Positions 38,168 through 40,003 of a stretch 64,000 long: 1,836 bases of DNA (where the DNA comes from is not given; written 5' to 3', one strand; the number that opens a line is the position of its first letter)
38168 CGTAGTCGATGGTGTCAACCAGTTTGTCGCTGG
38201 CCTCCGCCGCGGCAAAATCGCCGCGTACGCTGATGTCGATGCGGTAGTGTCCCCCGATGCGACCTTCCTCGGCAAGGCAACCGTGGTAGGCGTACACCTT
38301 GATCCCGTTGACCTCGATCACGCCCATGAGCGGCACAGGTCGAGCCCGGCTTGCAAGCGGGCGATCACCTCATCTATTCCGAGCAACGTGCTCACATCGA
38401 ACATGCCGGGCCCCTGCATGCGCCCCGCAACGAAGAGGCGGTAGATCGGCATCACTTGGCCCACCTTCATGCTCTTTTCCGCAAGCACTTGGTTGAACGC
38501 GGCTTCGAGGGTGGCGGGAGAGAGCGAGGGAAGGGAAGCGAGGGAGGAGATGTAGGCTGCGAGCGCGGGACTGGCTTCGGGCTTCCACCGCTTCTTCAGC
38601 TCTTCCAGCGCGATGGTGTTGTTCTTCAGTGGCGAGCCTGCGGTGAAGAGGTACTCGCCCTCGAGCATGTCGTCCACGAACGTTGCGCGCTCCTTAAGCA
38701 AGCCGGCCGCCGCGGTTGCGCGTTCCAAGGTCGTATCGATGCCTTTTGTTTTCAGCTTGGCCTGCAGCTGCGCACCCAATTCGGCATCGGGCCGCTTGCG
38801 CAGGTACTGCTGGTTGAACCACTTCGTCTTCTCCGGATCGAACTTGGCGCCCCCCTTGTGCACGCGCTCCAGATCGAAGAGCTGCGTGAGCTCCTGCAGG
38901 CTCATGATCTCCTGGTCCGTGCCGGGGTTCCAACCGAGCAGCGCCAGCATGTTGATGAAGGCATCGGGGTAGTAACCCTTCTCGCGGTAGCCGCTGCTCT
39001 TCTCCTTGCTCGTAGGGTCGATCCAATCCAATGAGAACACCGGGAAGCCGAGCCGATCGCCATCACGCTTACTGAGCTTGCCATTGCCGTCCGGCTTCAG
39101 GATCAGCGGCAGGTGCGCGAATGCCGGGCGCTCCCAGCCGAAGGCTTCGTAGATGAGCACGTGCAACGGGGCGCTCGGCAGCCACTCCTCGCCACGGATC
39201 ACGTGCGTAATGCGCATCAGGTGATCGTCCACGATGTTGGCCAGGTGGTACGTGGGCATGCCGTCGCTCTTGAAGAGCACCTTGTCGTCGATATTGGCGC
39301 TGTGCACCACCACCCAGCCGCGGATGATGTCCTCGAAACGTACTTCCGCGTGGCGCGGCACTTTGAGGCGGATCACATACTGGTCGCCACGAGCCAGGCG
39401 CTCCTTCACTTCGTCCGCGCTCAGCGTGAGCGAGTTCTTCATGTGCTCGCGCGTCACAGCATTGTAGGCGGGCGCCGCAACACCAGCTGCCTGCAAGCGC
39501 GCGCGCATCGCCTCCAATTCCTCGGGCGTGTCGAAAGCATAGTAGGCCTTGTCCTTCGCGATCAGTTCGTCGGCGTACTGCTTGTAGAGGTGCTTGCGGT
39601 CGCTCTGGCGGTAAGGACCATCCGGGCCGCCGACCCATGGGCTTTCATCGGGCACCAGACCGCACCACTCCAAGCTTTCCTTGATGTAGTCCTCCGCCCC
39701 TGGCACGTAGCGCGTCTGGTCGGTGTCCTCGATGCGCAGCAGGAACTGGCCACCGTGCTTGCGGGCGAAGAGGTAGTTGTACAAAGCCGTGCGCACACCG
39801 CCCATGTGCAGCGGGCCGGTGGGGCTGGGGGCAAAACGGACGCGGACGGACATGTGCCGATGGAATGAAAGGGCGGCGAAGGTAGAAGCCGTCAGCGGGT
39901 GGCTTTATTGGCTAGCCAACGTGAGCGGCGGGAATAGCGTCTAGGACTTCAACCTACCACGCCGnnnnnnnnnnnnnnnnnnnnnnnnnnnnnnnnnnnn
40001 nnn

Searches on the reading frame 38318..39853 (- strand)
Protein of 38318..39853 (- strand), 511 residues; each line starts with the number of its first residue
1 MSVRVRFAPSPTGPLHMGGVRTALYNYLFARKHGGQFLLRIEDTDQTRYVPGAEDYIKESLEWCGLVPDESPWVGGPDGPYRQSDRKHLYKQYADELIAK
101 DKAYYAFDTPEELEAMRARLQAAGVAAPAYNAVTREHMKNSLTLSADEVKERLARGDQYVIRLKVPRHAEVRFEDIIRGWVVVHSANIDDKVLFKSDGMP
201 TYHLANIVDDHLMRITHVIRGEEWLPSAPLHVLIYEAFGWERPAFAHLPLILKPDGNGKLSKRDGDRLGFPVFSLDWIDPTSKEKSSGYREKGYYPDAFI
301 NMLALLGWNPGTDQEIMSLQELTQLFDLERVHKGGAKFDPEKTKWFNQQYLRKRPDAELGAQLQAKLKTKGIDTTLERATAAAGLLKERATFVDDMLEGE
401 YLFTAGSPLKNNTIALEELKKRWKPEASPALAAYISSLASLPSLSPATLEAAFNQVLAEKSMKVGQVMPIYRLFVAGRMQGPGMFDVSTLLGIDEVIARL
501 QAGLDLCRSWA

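Call 55: search_protein_families(library=pfam, proteins=[window:38318-39853:-], max_evalue=0.001)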
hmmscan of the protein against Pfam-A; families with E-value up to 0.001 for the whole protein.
window:38318-39853:- (511 aa): 2 families
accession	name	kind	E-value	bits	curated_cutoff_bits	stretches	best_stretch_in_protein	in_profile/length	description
PF00749.27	tRNA-synt_1c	-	7.3e-96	321.2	23.4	1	3-345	2-314/314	tRNA synthetases class I (E and Q), catalytic domain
PF19269.4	Anticodon_2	-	1.4e-23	84.3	23.6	1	376-504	13-141/141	Anticodon binding domain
